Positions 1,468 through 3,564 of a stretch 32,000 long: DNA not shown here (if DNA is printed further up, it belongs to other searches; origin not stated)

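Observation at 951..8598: The CDP-3,6-dideoxyhexose core (rfbF-rfbG-rfbH) shares an operon with a YerE-like ThDP enzyme and a reductase, predicting a branched-chain yersiniose-type CDP-sugar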

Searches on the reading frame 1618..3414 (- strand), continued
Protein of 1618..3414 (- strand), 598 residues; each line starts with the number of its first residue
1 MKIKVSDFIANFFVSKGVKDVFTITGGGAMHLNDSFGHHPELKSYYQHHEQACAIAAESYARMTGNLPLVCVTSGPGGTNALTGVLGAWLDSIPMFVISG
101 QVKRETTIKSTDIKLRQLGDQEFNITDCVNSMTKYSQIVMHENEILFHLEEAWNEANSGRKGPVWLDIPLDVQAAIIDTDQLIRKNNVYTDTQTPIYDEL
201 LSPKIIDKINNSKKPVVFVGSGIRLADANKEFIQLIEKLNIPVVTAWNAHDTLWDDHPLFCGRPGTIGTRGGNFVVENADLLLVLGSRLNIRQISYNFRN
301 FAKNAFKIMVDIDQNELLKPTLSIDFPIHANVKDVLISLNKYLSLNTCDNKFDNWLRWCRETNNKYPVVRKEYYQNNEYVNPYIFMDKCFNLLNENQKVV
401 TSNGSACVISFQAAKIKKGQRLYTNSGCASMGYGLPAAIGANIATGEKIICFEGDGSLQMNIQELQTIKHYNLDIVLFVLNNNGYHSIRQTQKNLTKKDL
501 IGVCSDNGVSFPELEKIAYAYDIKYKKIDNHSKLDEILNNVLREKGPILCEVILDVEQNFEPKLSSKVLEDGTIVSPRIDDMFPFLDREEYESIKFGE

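Call 64: list_cluster_members(proteins=[P0001, P0241])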
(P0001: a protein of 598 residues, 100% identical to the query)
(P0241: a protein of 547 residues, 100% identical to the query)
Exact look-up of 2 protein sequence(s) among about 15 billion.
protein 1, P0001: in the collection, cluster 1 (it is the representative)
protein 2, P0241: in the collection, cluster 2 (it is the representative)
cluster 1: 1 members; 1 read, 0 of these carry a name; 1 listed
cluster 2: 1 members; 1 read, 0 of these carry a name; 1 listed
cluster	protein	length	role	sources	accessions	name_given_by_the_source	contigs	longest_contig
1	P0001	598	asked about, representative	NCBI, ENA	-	-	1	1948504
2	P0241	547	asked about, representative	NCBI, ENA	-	-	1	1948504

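Call 86: find_encoding_contigs(protein=P0002, flank=10000, max_places=2)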
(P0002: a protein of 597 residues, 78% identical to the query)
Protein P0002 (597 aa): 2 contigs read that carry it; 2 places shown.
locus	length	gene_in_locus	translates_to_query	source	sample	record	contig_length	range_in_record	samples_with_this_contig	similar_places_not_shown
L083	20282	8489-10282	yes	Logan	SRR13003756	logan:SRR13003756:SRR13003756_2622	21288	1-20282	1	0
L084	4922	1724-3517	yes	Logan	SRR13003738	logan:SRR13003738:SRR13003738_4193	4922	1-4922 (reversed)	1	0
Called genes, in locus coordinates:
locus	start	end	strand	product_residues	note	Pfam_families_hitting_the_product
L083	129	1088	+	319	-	PF00535:Glycos_transf_2, PF10111:Glyco_tranf_2_2 (weak), PF13641:Glyco_tranf_2_3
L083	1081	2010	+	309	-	PF01073:3Beta_HSD (weak), PF01370:Epimerase, PF16363:GDP_Man_Dehyd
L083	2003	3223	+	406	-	PF09594:GT87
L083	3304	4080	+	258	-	PF00483:NTP_transferase, PF12804:NTP_transf_3 (weak)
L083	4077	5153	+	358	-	PF01370:Epimerase, PF02719:Polysacc_synt_2, PF04321:RmlD_sub_bind, PF01073:3Beta_HSD, PF07993:NAD_binding_4 (faint), PF16363:GDP_Man_Dehyd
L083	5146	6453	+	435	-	PF00266:Aminotran_5 (weak), PF01041:DegT_DnrJ_EryC1, PF00155:Aminotran_1_2 (weak), PF01053:Cys_Met_Meta_PP (weak)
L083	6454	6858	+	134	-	PF04138:GtrA_DPMS_TM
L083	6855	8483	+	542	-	PF00682:HMGL-like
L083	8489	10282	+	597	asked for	PF02776:TPP_enzyme_N, PF00205:TPP_enzyme_M, PF02775:TPP_enzyme_C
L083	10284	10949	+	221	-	PF04321:RmlD_sub_bind, PF13561:adh_short_C2, PF00106:adh_short, PF08643:DUF1776 (weak)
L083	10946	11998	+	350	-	PF01761:DHQ_synthase, PF24621:DHQS_C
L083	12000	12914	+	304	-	PF01370:Epimerase, PF16363:GDP_Man_Dehyd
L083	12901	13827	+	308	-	PF00535:Glycos_transf_2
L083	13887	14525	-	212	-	PF09359:VTC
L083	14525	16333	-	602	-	-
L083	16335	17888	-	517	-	PF08757:CotH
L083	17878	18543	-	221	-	PF16316:DUF4956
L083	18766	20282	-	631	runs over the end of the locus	PF02463:SMC_N (weak), PF13304:AAA_21 (weak), PF13166:AAA_13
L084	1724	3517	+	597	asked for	PF02776:TPP_enzyme_N, PF00205:TPP_enzyme_M, PF02775:TPP_enzyme_C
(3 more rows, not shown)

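Call 89: search_protein_families(library=ncbifam, proteins=[L083:12000-12914:+], max_evalue=1e-10)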
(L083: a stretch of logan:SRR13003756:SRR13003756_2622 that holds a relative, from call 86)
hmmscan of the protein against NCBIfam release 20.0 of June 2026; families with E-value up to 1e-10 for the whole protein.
L083:12000-12914:+ (304 aa): 6 families
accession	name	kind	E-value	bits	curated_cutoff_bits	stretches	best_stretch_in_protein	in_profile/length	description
TIGR01181.1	dTDP_gluc_dehyt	equivalog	3.6e-18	65.7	365.1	1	4-297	2-309/321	dTDP-glucose 4,6-dehydratase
TIGR02197.1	heptose_epim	equivalog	9.3e-18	64.4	274.6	1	4-298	1-312/316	ADP-glyceromanno-heptose 6-epimerase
NF007582.0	PRK10217.1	equivalog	1.1e-13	51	698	1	130-250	151-272/355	dTDP-glucose 4,6-dehydratase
NF007490.0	PRK10084.1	subfamily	2.7e-13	49.6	649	1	129-295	157-330/361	dTDP-glucose 4,6-dehydratase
TIGR04180.1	EDH_00030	hypoth_equivalog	2.1e-12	46.7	475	1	4-285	1-295/297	NAD-dependent 4,6-dehydratase LegB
TIGR01179.1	galE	equivalog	8.3e-11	41.3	262.3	0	3-287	1-312/332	UDP-glucose 4-epimerase GalE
